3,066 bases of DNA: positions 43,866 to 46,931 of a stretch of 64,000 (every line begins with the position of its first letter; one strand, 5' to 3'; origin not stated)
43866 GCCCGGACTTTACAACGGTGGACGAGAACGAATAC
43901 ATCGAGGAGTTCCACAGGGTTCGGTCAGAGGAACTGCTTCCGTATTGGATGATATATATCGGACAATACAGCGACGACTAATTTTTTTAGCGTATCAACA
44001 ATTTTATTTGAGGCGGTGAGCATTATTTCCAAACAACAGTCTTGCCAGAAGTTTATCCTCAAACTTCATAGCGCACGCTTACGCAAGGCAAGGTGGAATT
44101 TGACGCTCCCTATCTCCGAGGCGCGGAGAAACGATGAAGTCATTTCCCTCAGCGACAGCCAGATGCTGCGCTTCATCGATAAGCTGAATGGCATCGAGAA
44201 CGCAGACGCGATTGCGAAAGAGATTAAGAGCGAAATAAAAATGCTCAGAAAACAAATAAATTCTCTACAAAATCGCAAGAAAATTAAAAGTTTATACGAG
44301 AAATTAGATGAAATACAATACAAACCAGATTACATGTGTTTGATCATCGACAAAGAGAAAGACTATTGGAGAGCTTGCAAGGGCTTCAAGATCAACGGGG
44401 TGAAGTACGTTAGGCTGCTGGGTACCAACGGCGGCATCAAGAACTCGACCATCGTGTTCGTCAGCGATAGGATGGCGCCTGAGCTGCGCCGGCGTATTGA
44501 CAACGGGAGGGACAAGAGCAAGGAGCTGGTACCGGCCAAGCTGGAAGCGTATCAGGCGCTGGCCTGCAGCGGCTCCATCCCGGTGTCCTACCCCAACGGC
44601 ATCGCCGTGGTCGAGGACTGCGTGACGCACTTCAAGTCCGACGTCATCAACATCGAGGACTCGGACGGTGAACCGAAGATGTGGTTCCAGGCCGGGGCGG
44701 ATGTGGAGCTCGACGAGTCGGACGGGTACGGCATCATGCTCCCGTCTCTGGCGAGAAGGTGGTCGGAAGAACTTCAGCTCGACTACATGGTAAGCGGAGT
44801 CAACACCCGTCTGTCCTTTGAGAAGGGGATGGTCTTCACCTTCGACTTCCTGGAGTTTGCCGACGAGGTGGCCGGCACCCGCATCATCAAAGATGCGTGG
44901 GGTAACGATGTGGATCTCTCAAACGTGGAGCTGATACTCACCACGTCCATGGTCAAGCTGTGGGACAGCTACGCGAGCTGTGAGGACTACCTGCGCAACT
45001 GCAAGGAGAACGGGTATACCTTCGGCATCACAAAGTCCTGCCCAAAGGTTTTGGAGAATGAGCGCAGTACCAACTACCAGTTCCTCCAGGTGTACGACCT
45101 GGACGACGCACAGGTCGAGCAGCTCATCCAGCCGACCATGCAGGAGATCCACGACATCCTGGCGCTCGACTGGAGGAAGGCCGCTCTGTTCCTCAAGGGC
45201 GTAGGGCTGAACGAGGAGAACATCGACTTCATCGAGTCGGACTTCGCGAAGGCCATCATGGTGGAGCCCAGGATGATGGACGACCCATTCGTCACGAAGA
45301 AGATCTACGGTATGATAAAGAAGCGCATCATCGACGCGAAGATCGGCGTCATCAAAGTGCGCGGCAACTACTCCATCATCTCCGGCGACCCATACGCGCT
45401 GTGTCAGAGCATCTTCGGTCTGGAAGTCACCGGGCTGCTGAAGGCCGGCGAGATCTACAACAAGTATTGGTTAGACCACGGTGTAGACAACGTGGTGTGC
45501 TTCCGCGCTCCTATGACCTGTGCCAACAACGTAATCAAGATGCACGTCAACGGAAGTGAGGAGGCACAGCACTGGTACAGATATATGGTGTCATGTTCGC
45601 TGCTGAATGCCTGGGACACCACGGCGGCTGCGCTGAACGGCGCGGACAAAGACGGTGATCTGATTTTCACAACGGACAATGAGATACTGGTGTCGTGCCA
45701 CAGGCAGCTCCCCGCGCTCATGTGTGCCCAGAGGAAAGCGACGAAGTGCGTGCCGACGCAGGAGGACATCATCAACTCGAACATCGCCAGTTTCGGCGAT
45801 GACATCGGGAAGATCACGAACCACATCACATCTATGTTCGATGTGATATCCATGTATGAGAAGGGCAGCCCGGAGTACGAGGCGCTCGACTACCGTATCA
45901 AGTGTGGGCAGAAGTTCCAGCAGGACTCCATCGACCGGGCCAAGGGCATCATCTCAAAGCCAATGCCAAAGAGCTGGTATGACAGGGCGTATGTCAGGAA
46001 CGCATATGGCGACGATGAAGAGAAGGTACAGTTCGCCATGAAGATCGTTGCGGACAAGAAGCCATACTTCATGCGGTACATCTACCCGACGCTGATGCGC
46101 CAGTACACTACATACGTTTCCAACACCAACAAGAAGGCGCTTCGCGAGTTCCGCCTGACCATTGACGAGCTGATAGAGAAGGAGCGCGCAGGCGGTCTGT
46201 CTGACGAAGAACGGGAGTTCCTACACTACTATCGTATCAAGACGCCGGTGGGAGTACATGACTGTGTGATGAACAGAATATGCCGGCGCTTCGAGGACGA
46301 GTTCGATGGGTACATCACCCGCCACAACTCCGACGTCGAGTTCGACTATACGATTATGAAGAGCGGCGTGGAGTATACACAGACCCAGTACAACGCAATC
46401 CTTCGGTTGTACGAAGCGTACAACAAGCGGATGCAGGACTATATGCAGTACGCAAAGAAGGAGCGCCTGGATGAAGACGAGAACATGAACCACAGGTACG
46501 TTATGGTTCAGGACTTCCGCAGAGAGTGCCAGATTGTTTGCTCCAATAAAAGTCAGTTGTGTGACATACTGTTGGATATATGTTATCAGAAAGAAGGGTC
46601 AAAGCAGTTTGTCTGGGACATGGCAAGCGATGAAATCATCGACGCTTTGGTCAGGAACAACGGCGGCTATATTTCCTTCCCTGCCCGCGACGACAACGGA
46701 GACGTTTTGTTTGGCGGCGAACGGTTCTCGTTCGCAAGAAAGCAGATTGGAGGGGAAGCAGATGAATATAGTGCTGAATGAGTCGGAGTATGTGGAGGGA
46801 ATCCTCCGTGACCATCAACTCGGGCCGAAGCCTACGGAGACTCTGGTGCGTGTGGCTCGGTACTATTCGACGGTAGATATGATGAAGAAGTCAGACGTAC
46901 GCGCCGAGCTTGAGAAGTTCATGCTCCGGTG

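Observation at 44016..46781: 921-aa protein with an RNAP beta-prime-like catalytic motif (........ after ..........): candidate YonO-like single-subunit two-barrel RNA polymerase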

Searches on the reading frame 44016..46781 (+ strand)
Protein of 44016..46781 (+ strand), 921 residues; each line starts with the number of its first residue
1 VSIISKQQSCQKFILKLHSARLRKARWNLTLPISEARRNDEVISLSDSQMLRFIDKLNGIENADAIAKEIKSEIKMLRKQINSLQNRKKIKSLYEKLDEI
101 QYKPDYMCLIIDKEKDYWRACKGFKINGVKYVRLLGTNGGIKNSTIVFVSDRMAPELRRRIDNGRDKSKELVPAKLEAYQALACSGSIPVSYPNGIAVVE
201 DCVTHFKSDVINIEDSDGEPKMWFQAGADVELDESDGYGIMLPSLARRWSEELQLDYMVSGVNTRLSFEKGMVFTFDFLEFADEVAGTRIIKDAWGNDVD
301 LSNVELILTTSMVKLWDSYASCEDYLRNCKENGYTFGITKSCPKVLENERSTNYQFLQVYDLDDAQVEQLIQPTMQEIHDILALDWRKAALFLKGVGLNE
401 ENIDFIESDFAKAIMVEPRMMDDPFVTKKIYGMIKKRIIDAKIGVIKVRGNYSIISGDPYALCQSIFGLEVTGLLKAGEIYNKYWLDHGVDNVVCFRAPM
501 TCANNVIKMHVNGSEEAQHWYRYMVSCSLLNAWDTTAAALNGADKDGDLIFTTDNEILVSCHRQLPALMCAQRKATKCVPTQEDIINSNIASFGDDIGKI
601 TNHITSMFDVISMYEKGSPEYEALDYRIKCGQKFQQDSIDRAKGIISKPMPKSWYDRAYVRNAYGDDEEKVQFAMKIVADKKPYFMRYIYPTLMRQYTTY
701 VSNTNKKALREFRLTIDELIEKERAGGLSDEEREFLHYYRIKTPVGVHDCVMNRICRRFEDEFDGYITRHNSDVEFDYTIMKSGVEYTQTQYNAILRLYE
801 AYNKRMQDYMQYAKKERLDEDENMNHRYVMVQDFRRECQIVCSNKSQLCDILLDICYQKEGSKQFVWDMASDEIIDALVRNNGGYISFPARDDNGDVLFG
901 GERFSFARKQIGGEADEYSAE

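Call 3: search_protein_families(library=pfam, proteins=[window:44016-46781:+], max_evalue=1)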
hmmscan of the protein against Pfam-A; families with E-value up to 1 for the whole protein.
window:44016-46781:+ (921 aa): 1 family
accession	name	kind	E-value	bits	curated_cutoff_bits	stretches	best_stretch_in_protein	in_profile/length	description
PF05183.17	RdRP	-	6.4e-11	42.1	23.8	1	112-605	55-502/582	RNA dependent RNA polymerase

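Call 4: search_protein_families(library=phrogs, proteins=[window:44016-46781:+], max_evalue=0.01)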
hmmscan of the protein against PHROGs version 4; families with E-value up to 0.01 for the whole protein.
window:44016-46781:+ (921 aa): 3 families
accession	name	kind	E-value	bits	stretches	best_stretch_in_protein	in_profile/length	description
phrog_25339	-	unknown function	1.1e-192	642.5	1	4-546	1-557/558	-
phrog_8308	-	unknown function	1.5e-90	305.8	1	9-882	58-824/847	-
phrog_35857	-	unknown function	2.6e-66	225.2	1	568-917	3-351/354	-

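Call 5: search_solved_structures(query=window:44016-46781:+, max_evalue=10, show_alignments=3)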
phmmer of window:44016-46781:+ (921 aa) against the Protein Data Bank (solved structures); distinct sequences matched with E-value up to 10: 1.
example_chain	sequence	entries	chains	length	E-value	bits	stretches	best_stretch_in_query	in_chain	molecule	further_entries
8ban_C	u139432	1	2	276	0.0013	20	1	740-793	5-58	Secretagogin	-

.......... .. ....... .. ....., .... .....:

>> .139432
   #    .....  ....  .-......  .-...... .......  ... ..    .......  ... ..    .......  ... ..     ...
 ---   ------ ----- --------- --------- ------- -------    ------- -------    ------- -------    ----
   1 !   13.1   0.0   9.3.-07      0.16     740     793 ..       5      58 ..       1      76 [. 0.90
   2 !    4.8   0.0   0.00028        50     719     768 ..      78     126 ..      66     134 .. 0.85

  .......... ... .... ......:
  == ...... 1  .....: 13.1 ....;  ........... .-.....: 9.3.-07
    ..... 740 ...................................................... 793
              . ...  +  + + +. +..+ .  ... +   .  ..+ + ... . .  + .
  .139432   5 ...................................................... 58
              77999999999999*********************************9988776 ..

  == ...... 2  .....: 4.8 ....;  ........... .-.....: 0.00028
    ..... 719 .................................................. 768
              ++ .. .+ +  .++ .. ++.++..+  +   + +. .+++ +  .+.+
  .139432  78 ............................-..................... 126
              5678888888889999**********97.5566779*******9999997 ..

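Call 7: search_dna_similar(query=window:44016-46781:+, collection=phages, mode=protein, max_rows=30)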
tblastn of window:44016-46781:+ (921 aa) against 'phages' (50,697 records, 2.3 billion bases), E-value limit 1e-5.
Records with a match: 41; places in all: 41; records where one place covers at least 80% of the query: 12.
Best place of each record, by identity: <60% 41.
By first word of the organism name: Bacillus 26; Enterocloster 6; Clostridium 3; Bacteriophage 3; Thomasclavelia 2; Psychrobacillus 1.
By host as written in the record: Bacillus subtilis BEST7003 9; Bacillus subtilis 5; Bacillus subtilis subsp. subtilis str. 168 5; - 4; Enterocloster bolteae DA473 3; Bacillus subtilis Delta6 3; Clostridium botulinum type C strain C-Stockholm 2; Enterocloster bolteae DA457 2; and 6 more.
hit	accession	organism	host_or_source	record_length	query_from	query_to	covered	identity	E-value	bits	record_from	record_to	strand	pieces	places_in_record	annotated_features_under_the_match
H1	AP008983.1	Clostridium phage c-st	Clostridium botulinum type C strain ...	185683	4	911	99%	39.9%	5e-143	713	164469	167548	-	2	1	conserved phage-related protein | hypothetical protein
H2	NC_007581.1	Clostridium phage c-st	Clostridium botulinum type C strain ...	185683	4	911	99%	39.9%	5e-143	713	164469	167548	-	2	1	conserved phage-related protein | hypothetical protein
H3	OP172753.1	Enterocloster phage CB457P1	Enterocloster bolteae DA457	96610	8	878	95%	39.4%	5e-110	626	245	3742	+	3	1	hypothetical protein (x3)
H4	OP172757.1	Enterocloster phage CB473P3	Enterocloster bolteae DA473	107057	8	878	95%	39.3%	4e-110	622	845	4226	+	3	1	hypothetical protein (x5)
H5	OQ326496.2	Enterocloster phage PMBT24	Enterocloster bolteae Q14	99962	8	878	95%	39.2%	0e+0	613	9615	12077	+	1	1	RNA-dependent RNA polymerase | hypothetical protein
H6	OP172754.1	Enterocloster phage CB457P2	Enterocloster bolteae DA457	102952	8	878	95%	39.1%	2e-138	602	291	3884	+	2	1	hypothetical protein (x3)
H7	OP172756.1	Enterocloster phage CB473P2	Enterocloster bolteae DA473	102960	8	878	95%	39.1%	2e-138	602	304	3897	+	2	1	hypothetical protein (x3)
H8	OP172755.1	Enterocloster phage CB473P1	Enterocloster bolteae DA473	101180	8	878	95%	39.0%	2e-138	612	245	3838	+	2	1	hypothetical protein (x3)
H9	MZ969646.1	Bacillus phage BUCT082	Bacillus subtilis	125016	9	908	98%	30.1%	8e-115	394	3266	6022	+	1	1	hypothetical protein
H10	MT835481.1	Bacteriophage sp.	human fecal samples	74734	36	900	94%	26.9%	7e-58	332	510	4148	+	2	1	record has no annotation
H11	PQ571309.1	Thomasclavelia phage TR-TP1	Thomasclavelia ramosa YY17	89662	123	906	85%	24.5%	2e-31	139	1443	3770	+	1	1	RNA-dependent RNA polymerase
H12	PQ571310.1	Thomasclavelia phage TR-TP2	Thomasclavelia ramosa YY17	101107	123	906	85%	24.5%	2e-31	139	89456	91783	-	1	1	RNA-dependent RNA polymerase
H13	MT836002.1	Bacteriophage sp.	human fecal samples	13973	213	911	76%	20.7%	3e-25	119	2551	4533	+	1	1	record has no annotation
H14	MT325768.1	Psychrobacillus phage Perkons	Psychrobacillus psychrodurans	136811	123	651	57%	26.2%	2e-29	133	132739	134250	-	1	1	RNA-dependent RNA polymerase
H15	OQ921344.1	Bacillus phage SPbetaL4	Bacillus subtilis BEST7003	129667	122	609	53%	26.0%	7e-22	108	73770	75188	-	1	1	hypothetical protein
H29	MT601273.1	Bacillus phage vB_BsuS-Goe12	Bacillus subtilis Delta6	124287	122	609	53%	25.7%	1e-21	107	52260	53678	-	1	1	yonO: DNA-directed RNA polymerase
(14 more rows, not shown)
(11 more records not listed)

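Call 8: get_annotated_region(hit=H29, flank=6000)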
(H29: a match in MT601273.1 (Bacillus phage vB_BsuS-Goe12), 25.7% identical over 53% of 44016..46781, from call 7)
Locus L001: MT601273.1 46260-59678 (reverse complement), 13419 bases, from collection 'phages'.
description: Bacillus phage vB_BsuS-Goe12, complete genome.
organism: Bacillus phage vB_BsuS-Goe12 (NCBI taxid 2586960)
taxonomy: Viruses; Duplodnaviria; Heunggongvirae; Uroviricota; Caudoviricetes; Spbetavirus
host: Bacillus subtilis Delta6; source: municipal sewage; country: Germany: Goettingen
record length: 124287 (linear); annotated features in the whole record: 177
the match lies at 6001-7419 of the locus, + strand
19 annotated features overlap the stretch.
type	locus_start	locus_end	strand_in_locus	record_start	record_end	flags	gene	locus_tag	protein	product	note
CDS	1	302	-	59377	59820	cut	hypothetical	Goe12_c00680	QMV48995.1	hypothetical protein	-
CDS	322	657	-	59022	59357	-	hypothetical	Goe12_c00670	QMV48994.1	hypothetical protein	-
CDS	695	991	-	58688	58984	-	hypothetical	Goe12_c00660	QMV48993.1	hypothetical protein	-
CDS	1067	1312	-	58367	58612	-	hypothetical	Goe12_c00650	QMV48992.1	hypothetical protein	-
CDS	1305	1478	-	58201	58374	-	hypothetical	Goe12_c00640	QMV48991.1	hypothetical protein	-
CDS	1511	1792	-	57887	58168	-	hypothetical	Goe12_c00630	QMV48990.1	hypothetical protein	-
CDS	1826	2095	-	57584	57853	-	hypothetical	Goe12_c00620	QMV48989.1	hypothetical protein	-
CDS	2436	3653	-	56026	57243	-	hypothetical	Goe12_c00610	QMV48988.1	hypothetical protein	-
CDS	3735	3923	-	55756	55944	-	hypothetical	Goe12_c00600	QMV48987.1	hypothetical protein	-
CDS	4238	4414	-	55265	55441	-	hypothetical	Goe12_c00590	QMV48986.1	hypothetical protein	-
CDS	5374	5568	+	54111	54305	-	hypothetical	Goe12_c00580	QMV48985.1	hypothetical protein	-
CDS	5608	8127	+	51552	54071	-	yonO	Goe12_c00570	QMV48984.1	DNA-directed RNA polymerase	DNA-directed RNA polymerase YonO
CDS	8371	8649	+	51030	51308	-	yonN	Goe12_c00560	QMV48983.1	histone-like prokaryotic DNA-binding protein family protein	-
CDS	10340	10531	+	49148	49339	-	yonK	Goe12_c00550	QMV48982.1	putative protein YonK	SPbeta prophage-derived uncharacterized protein YonK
CDS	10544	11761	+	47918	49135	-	hypothetical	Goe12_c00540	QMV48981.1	hypothetical protein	-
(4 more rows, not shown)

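Call 9: get_annotated_region(hit=H5, flank=9000)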
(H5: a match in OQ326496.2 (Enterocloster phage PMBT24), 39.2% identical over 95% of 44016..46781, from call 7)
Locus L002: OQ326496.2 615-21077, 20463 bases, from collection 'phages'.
description: Enterocloster phage PMBT24, complete genome.
organism: Enterocloster phage PMBT24 (NCBI taxid 3025413)
taxonomy: Viruses; Duplodnaviria; Heunggongvirae; Uroviricota; Caudoviricetes
host: Enterocloster bolteae Q14; source: municipal sewage; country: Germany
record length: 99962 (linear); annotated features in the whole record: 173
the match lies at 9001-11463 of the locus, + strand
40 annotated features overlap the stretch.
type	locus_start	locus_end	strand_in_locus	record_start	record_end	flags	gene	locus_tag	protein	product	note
CDS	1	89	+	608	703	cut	-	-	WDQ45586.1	hypothetical protein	-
CDS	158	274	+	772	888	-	-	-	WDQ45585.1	hypothetical protein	-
CDS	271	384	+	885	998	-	-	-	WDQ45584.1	hypothetical protein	-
CDS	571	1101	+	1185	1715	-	-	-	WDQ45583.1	hypothetical protein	-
CDS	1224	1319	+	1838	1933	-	-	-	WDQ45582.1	hypothetical protein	-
CDS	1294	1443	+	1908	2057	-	-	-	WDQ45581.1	hypothetical protein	-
CDS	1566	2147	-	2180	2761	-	-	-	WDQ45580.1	hypothetical protein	-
CDS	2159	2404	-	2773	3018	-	-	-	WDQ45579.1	hypothetical protein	-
CDS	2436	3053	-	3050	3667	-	-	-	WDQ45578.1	hypothetical protein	-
CDS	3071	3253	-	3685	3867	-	-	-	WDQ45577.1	hypothetical protein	-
CDS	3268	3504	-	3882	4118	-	-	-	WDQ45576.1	hypothetical protein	-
CDS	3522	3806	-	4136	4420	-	-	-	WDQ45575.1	hypothetical protein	-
CDS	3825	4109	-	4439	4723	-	-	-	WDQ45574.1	hypothetical protein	-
CDS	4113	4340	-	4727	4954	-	-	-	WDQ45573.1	transposase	-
CDS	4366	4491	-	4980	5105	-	-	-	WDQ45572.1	hypothetical protein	-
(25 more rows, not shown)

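Call 10: find_homologous_proteins(query=window:44016-46781:+, max_evalue=0.001)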
Query window:44016-46781:+ (921 aa): 5119 proteins with E <= 0.001 among 8000 candidates; the best 120 are listed.
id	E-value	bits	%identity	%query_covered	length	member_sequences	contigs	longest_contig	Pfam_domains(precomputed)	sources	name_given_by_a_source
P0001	0.0e+0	2059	99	97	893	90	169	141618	-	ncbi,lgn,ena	-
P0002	0.0e+0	1866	85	100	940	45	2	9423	-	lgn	-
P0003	0.0e+0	1743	83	95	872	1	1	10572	-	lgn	-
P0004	0.0e+0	1741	83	95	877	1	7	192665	-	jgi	-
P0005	0.0e+0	1725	83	95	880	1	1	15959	PF05183.18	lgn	-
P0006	0.0e+0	1724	82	95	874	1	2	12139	-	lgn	-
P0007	0.0e+0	1723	83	95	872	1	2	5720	-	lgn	-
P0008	0.0e+0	1709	82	95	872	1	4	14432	-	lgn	-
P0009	0.0e+0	1709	82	95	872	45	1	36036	-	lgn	-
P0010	0.0e+0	1707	82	95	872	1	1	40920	-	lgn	-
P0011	0.0e+0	1702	83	95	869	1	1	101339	-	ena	-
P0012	0.0e+0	1684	81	94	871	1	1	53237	-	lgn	-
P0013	0.0e+0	1628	75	100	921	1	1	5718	-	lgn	-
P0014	0.0e+0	1623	75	100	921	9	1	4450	-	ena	-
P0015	0.0e+0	1618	75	100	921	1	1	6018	-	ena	-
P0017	0.0e+0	1617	75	100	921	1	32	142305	-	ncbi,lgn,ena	-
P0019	0.0e+0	1597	73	100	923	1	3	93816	PF05183.18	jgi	-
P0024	0.0e+0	1571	75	97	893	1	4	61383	PF05183.18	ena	-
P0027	0.0e+0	1547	72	99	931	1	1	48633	PF05183.18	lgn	-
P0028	0.0e+0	1536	71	100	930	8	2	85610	PF05183.18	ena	-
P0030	0.0e+0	1520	73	96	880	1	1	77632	PF05183.18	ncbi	-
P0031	0.0e+0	1519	73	96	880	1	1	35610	PF05183.18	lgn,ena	-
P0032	0.0e+0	1519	73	96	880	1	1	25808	PF05183.18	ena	-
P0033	0.0e+0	1517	73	96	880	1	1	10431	PF05183.18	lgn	-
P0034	0.0e+0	1517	73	96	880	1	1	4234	PF05183.18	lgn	-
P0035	0.0e+0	1517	73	96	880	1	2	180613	PF05183.18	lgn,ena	-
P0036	0.0e+0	1516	73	96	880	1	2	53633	PF05183.18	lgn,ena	-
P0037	0.0e+0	1516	73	96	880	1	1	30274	PF05183.18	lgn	-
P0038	0.0e+0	1514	73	95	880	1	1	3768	PF05183.18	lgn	-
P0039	0.0e+0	1514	72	95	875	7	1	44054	PF05183.18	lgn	-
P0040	0.0e+0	1508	72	96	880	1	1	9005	PF05183.18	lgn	-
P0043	0.0e+0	1481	70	98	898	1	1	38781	PF05183.18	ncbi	-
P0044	0.0e+0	1476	71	96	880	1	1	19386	PF05183.18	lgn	-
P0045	0.0e+0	1463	68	99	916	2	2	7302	PF05183.18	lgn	-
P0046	0.0e+0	1457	70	96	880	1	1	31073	PF05183.18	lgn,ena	-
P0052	0.0e+0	1414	73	88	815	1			PF05183.18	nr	nr:hypothetical protein [Intestinimonas butyriciproducens]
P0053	0.0e+0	1408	67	97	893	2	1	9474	PF05183.18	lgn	-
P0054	0.0e+0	1406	64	100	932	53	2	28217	PF05183.18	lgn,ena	-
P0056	0.0e+0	1394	65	99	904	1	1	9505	PF05183.18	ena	-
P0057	0.0e+0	1386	64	99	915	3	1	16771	PF05183.18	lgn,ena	-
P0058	0.0e+0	1383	63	99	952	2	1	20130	PF05183.18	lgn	-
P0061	0.0e+0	1367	63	99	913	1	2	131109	-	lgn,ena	-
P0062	0.0e+0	1364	63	99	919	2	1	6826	PF05183.18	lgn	-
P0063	0.0e+0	1364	64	99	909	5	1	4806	PF05183.18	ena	-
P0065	0.0e+0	1360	63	99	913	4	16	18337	PF05183.18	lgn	-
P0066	0.0e+0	1358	62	100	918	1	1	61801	PF05183.18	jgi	-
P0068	0.0e+0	1357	63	99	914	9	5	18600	PF05183.18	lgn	-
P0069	0.0e+0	1356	63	99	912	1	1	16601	PF05183.18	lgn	-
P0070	0.0e+0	1355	63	98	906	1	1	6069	PF05183.18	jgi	-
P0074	0.0e+0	1343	63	98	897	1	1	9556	PF05183.18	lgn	-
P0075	0.0e+0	1343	62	100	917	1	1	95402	PF05183.18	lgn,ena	-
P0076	0.0e+0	1343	62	100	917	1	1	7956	PF05183.18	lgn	-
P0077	0.0e+0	1342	63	98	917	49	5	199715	PF05183.18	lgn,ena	-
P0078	0.0e+0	1342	64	99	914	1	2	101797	PF05183.18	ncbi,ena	-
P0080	0.0e+0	1341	62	100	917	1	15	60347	PF05183.18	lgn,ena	-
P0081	0.0e+0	1341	62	100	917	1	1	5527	PF05183.18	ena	-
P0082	0.0e+0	1340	62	100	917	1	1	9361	PF05183.18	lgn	-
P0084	0.0e+0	1340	62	100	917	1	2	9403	PF05183.18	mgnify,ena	mgnify:FL=1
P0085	0.0e+0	1340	62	100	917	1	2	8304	PF05183.18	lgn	-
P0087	0.0e+0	1339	63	97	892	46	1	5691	PF05183.18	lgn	-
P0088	0.0e+0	1339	62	100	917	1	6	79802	PF05183.18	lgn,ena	-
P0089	0.0e+0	1339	62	100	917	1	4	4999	PF05183.18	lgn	-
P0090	0.0e+0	1339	62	100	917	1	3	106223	PF05183.18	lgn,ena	-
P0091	0.0e+0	1338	62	100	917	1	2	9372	PF05183.18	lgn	-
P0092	0.0e+0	1338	63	99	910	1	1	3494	PF05183.18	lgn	-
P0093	0.0e+0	1338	62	100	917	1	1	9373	PF05183.18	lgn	-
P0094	0.0e+0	1338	64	97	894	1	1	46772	PF05183.18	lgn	-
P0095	0.0e+0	1338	63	99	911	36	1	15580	PF05183.18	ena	-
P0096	0.0e+0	1338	64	97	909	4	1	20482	PF05183.18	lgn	-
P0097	0.0e+0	1338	62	100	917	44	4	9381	PF05183.18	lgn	-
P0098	0.0e+0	1337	65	97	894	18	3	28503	PF05183.18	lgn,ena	-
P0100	0.0e+0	1337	65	97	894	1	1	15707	PF05183.18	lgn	-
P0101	0.0e+0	1337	62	100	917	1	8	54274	PF05183.18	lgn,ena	-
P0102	0.0e+0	1337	62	100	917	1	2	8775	PF05183.18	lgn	-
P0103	0.0e+0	1337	62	100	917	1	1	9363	PF05183.18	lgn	-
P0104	0.0e+0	1336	62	100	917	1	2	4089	PF05183.18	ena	-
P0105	0.0e+0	1336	62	100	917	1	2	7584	PF05183.18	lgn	-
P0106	0.0e+0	1336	62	100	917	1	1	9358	PF05183.18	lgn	-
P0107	0.0e+0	1336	62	100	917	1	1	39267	PF05183.18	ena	-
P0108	0.0e+0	1335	63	97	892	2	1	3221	PF05183.18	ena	-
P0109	0.0e+0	1335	62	100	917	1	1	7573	PF05183.18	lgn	-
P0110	0.0e+0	1335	62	100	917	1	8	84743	PF05183.18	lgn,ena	-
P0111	0.0e+0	1335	64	97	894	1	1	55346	PF05183.18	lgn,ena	-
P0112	0.0e+0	1335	62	100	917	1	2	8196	PF05183.18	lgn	-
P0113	0.0e+0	1334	63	97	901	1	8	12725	PF05183.18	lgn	-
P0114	0.0e+0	1334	61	100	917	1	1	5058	PF05183.18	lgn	-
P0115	0.0e+0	1334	62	100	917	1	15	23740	PF05183.18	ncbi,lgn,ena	-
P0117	0.0e+0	1333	62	99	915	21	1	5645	PF05183.18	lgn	-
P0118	0.0e+0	1333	61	100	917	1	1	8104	PF05183.18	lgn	-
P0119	0.0e+0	1333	61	100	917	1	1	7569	PF05183.18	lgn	-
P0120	0.0e+0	1333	61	100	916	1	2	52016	PF05183.18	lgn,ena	-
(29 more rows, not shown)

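Call 17: get_annotated_region(hit=H9, flank=6000)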
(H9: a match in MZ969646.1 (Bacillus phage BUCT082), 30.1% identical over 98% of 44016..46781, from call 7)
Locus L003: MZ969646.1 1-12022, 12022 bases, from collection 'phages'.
description: Bacillus phage BUCT082, complete genome.
organism: Bacillus phage BUCT082 (NCBI taxid 2876570)
taxonomy: Viruses; Duplodnaviria; Heunggongvirae; Uroviricota; Caudoviricetes; Spbetavirus
host: Bacillus subtilis; source: soil; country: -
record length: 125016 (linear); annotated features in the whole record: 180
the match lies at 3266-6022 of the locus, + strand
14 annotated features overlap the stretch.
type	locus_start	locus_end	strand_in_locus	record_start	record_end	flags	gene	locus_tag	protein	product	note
CDS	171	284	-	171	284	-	-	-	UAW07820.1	hypothetical protein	-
CDS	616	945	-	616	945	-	-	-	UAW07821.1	hypothetical protein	-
CDS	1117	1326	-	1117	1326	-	-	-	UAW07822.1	hypothetical protein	-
CDS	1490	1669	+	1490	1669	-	-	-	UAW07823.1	hypothetical protein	-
CDS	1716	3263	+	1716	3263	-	-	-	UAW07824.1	hypothetical protein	-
CDS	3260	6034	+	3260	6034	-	-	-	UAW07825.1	hypothetical protein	-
CDS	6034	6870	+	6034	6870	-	-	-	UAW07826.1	hypothetical protein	-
CDS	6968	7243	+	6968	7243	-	-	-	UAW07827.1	HU family DNA-binding protein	-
CDS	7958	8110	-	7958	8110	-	-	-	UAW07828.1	hypothetical protein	-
CDS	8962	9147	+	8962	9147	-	-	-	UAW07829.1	YonK family protein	-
CDS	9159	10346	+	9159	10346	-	-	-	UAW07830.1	metallophosphoesterase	-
CDS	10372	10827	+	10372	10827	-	-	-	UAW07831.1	hypothetical protein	-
CDS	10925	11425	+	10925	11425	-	-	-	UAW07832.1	hypothetical protein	-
CDS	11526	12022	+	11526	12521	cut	-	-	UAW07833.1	hypothetical protein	-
